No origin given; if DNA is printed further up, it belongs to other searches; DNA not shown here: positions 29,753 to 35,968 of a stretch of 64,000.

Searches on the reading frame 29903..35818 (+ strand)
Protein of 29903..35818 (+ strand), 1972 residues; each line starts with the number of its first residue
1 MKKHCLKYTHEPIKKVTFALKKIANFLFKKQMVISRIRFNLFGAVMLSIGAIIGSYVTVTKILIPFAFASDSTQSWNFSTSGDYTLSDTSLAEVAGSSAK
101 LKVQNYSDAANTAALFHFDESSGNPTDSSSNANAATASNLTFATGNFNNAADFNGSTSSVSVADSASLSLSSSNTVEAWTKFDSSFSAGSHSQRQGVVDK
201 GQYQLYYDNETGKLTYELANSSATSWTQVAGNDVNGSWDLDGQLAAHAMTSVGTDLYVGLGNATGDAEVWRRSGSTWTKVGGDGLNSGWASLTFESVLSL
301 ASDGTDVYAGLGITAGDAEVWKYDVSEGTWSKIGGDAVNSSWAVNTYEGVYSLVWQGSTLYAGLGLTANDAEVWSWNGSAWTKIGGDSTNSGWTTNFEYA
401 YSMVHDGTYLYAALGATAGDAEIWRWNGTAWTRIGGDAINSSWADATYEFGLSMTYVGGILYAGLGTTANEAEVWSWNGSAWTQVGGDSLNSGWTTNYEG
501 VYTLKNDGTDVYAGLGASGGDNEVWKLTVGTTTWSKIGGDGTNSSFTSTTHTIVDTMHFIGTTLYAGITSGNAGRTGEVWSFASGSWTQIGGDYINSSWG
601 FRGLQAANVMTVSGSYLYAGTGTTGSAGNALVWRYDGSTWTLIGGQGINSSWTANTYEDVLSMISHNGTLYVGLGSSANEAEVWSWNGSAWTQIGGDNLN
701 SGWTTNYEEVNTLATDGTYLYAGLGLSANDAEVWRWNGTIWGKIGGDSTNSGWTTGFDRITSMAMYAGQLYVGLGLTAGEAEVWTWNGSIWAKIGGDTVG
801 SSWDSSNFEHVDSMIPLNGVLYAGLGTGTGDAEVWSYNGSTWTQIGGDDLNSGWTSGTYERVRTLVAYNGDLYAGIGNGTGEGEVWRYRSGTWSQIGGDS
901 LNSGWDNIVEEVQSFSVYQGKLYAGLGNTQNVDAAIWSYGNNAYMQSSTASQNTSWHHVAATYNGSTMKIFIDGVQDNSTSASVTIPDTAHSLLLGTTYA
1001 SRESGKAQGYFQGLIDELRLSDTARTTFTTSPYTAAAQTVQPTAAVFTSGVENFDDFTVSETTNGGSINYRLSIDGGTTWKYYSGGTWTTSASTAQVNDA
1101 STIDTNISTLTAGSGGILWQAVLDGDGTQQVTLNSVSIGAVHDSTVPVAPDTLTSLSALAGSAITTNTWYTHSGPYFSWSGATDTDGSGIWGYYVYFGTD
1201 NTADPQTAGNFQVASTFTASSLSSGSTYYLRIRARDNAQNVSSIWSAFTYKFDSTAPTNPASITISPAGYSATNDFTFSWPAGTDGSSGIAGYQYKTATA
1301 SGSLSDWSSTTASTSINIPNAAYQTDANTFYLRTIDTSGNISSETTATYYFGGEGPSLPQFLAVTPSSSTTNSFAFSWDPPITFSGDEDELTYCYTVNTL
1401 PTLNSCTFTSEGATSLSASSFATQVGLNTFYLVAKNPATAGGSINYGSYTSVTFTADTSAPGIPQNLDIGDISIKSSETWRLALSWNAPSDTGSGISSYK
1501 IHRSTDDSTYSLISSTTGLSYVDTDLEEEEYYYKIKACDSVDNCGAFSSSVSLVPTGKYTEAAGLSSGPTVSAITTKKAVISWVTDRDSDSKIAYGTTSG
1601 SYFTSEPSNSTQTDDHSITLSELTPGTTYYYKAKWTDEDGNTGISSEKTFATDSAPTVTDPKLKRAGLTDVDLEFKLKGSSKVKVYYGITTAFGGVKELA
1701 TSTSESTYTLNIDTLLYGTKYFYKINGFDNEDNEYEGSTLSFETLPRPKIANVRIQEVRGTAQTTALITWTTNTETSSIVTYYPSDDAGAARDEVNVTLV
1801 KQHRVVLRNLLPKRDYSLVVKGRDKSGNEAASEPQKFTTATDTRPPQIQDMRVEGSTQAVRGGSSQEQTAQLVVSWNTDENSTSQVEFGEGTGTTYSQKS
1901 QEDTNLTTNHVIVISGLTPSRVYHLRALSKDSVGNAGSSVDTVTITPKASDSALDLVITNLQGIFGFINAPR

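Call 31: search_protein_families(library=pfam, proteins=[window:29903-35818:+], max_evalue=0.001)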
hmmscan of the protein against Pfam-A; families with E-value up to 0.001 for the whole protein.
window:29903-35818:+ (1972 aa): 5 families
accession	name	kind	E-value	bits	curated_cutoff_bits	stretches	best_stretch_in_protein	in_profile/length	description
PF00041.27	fn3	-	9.9e-17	61.4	25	1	1760-1835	10-81/84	Fibronectin type III domain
PF16656.11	Pur_ac_phosph_N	-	4.3e-14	53.3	30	3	1572-1652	9-93/93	Purple acid Phosphatase, N-terminal domain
PF25059.1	FN3_DSCAM-DSCAML_C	-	1.6e-07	32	39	0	1904-1948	39-83/89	DSCAM/DSCAML C-terminal Fn3-like domain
PF25788.1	Ig_Rha78A_N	-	1.9e-06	28.5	27.4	0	1172-1247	17-95/105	Rha78A-like, N-terminal immunoglobulin domain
PF02210.31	Laminin_G_2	-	4.7e-05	24.3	22.9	1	944-1022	43-125/126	Laminin G domain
